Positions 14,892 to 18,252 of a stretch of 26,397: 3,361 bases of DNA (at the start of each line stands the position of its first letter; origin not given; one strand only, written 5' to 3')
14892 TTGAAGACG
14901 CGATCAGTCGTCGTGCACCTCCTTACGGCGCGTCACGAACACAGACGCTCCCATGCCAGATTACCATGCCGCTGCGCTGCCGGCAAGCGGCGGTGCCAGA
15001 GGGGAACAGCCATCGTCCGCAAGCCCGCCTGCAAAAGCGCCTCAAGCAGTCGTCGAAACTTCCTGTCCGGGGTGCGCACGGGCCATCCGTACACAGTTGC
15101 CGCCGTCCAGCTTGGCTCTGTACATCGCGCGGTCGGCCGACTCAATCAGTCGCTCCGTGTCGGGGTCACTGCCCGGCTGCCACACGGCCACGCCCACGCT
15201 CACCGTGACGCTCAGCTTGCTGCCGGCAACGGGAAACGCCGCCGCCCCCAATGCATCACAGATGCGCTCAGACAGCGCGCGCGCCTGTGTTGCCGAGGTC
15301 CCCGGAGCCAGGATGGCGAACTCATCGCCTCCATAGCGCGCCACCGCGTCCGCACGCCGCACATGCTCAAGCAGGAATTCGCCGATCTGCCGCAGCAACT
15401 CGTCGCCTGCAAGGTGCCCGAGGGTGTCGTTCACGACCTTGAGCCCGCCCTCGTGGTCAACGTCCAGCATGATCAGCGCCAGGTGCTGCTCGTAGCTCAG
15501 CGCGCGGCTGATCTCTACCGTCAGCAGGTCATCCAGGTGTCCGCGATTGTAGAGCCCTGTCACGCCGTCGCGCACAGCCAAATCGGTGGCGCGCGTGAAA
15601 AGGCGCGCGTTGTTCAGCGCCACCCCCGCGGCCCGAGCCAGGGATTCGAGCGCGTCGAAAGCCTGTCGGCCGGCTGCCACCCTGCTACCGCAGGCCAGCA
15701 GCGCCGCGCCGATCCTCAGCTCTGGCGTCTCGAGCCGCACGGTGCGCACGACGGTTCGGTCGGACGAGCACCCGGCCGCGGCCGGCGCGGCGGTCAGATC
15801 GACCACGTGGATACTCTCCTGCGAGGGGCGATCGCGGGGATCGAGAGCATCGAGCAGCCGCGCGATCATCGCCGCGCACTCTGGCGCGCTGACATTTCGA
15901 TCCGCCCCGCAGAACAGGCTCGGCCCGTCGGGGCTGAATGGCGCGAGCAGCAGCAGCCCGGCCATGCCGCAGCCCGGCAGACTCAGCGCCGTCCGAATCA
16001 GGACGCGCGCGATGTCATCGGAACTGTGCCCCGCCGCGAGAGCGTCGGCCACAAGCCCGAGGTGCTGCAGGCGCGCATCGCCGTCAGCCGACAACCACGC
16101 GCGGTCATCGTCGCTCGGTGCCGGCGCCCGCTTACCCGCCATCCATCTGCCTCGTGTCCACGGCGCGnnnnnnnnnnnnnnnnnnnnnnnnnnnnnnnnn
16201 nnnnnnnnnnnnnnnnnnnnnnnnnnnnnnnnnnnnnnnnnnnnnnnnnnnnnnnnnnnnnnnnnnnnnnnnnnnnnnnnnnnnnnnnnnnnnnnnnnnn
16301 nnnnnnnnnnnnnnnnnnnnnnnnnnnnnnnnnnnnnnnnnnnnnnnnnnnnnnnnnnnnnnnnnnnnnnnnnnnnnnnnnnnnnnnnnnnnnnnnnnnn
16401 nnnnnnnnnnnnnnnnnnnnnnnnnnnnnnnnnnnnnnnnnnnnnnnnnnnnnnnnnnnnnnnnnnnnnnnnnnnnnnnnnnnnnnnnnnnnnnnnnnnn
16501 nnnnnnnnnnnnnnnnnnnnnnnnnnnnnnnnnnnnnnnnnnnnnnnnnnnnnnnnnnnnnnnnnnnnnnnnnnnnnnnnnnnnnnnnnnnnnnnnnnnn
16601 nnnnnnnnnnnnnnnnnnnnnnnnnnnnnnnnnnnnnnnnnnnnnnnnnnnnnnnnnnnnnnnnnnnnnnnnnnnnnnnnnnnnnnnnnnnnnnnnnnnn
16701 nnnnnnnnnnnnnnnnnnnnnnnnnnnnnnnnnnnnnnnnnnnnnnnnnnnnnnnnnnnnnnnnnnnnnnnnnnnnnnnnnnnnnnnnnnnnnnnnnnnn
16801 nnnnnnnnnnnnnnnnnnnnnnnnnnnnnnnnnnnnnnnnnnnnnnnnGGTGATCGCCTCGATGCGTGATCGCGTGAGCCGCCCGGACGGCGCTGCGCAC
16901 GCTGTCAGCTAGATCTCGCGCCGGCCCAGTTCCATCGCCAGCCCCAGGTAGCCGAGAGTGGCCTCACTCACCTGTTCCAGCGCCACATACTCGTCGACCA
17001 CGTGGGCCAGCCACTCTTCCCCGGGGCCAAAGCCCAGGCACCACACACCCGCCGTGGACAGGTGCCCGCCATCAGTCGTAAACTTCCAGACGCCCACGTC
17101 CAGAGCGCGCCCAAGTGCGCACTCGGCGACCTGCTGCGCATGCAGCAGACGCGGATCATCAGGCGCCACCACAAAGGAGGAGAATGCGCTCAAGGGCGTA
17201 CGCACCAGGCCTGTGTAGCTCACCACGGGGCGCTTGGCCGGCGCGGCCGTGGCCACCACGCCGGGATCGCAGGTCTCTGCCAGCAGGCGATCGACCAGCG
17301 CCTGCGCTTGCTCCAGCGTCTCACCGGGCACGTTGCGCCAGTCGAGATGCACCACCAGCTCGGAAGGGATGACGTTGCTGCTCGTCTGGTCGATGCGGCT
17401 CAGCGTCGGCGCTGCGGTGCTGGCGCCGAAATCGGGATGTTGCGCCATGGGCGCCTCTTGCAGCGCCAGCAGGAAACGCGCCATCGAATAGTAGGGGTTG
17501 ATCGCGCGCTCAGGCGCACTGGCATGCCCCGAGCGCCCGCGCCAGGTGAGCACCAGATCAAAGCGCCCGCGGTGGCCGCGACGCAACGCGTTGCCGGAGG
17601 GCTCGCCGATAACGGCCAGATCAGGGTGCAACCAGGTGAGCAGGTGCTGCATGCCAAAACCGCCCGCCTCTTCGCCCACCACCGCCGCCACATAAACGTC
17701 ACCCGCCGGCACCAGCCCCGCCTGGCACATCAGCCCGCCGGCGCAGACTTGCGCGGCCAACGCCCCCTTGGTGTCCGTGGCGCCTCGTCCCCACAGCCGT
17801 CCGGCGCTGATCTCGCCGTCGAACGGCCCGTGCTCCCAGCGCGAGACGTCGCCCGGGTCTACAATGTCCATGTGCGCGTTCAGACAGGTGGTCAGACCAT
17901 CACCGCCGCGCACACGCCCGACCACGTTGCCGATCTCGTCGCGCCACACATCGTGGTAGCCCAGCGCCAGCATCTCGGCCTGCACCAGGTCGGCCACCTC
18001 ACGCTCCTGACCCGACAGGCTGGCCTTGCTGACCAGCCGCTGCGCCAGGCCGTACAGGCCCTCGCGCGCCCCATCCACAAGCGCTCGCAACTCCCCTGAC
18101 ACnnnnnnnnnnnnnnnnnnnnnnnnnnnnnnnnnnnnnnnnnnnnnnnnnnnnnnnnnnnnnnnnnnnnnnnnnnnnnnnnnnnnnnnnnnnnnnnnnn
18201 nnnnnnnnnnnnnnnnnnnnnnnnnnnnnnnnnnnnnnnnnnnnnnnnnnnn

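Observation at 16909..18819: In-frame fusion of a calcineurin-like metallophosphoesterase and an M20 metallopeptidase/deacylase in one 636-aa ORF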

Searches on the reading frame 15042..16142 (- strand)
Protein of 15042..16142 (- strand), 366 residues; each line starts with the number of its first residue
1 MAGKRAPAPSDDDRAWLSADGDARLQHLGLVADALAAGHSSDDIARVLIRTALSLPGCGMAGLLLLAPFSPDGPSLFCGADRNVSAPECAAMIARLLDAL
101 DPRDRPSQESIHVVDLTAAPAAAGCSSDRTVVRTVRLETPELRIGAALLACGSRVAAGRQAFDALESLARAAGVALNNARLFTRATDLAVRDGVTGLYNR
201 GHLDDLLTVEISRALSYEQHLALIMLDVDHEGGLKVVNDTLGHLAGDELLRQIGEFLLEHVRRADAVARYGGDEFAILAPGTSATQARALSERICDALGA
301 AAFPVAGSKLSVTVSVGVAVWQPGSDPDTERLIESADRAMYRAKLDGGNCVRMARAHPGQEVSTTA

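Call 61: search_protein_families(library=pfam, proteins=[window:15042-16142:-], max_evalue=0.0001)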
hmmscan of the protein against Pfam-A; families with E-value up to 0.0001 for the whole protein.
window:15042-16142:- (366 aa): 1 family
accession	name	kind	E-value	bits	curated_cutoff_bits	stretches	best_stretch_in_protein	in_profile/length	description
PF00990.26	GGDEF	-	1.1e-42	145.9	23.8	1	189-349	1-160/161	Diguanylate cyclase, GGDEF domain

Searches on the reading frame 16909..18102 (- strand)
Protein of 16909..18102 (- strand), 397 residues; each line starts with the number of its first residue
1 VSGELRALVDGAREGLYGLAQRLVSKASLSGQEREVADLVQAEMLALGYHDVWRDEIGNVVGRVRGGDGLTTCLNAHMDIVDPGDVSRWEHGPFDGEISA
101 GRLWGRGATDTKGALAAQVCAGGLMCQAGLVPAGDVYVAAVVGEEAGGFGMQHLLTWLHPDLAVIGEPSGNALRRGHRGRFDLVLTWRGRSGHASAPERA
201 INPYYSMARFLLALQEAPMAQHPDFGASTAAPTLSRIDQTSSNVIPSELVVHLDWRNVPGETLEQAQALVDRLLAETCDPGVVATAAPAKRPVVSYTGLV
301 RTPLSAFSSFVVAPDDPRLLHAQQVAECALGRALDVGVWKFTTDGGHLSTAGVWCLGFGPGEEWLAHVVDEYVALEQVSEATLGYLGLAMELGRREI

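Call 24: search_solved_structures(query=window:16909-18102:-, max_evalue=1e-10, show_alignments=1)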
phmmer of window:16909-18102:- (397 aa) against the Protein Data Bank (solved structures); distinct sequences matched with E-value up to 1e-10: 15.
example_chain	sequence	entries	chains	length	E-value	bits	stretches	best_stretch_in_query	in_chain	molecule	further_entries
7uoi_A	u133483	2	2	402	3.9e-30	108.3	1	15-271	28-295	succinyl-diaminopimelate desuccinylase | Probable succinyl-diaminopimelate desuccinylase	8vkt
7lgp_A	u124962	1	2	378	3.2e-22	82.2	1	19-272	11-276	Succinyl-diaminopimelate desuccinylase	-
5vo3_A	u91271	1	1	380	3e-21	79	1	13-259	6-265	Succinyl-diaminopimelate desuccinylase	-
3ic1_A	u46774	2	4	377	5.3e-21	78.2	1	14-259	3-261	Succinyl-diaminopimelate desuccinylase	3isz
1vgy_A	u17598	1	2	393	2.3e-19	72.8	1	19-258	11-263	succinyl-diaminopimelate desuccinylase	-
4o23_A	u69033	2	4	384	4e-19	72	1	18-258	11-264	Succinyl-diaminopimelate desuccinylase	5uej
4ppz_A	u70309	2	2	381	4.1e-19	72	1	19-258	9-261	Succinyl-diaminopimelate desuccinylase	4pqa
7t1q_A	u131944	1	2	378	1.1e-17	67.3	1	40-274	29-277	Succinyl-diaminopimelate desuccinylase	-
8f8o_A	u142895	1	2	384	1.1e-17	67.3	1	40-274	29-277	Succinyl-diaminopimelate desuccinylase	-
7rsf_A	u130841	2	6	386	9.2e-17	64.2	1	65-279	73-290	Acetylornithine deacetylase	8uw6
3pfo_A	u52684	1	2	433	6.1e-16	61.5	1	66-217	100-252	putative acetylornithine deacetylase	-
4q7a_A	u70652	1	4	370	8.4e-14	54.5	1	19-280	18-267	N-acetyl-ornithine/N-acetyl-lysine deacetylase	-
4h2k_A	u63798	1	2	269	1.4e-13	53.7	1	12-179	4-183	Succinyl-diaminopimelate desuccinylase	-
3ct9_A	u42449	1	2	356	2.3e-13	53.1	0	18-256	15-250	Acetylornithine deacetylase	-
3tx8_A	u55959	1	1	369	3.4e-13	52.5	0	19-268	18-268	Succinyl-diaminopimelate desuccinylase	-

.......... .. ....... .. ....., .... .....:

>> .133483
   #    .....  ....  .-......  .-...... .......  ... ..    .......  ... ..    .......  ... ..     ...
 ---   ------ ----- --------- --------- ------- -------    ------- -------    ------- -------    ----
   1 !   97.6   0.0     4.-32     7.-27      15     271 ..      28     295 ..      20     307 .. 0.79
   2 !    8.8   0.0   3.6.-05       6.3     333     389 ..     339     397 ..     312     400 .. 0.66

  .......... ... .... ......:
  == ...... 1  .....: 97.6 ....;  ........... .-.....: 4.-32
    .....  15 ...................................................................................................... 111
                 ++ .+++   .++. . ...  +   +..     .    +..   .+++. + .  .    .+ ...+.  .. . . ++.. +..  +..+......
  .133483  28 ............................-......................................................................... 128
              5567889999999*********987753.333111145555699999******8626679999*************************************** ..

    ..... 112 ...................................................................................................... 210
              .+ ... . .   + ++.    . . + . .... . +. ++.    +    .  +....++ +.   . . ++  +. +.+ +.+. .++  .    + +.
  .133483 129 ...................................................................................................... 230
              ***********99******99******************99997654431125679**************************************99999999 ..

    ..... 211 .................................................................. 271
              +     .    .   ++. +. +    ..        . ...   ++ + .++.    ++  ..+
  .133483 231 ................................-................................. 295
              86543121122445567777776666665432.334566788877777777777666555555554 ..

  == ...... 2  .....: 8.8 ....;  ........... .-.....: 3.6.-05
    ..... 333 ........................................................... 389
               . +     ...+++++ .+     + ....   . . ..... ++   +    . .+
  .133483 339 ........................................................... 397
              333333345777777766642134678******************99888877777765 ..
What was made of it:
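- On Peptidase family M20 (PF01546 with PF07687 dimerisation domain): They align with HMDVV, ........, VGEEVG, IGEPT and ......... of 7uoi (call 24).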
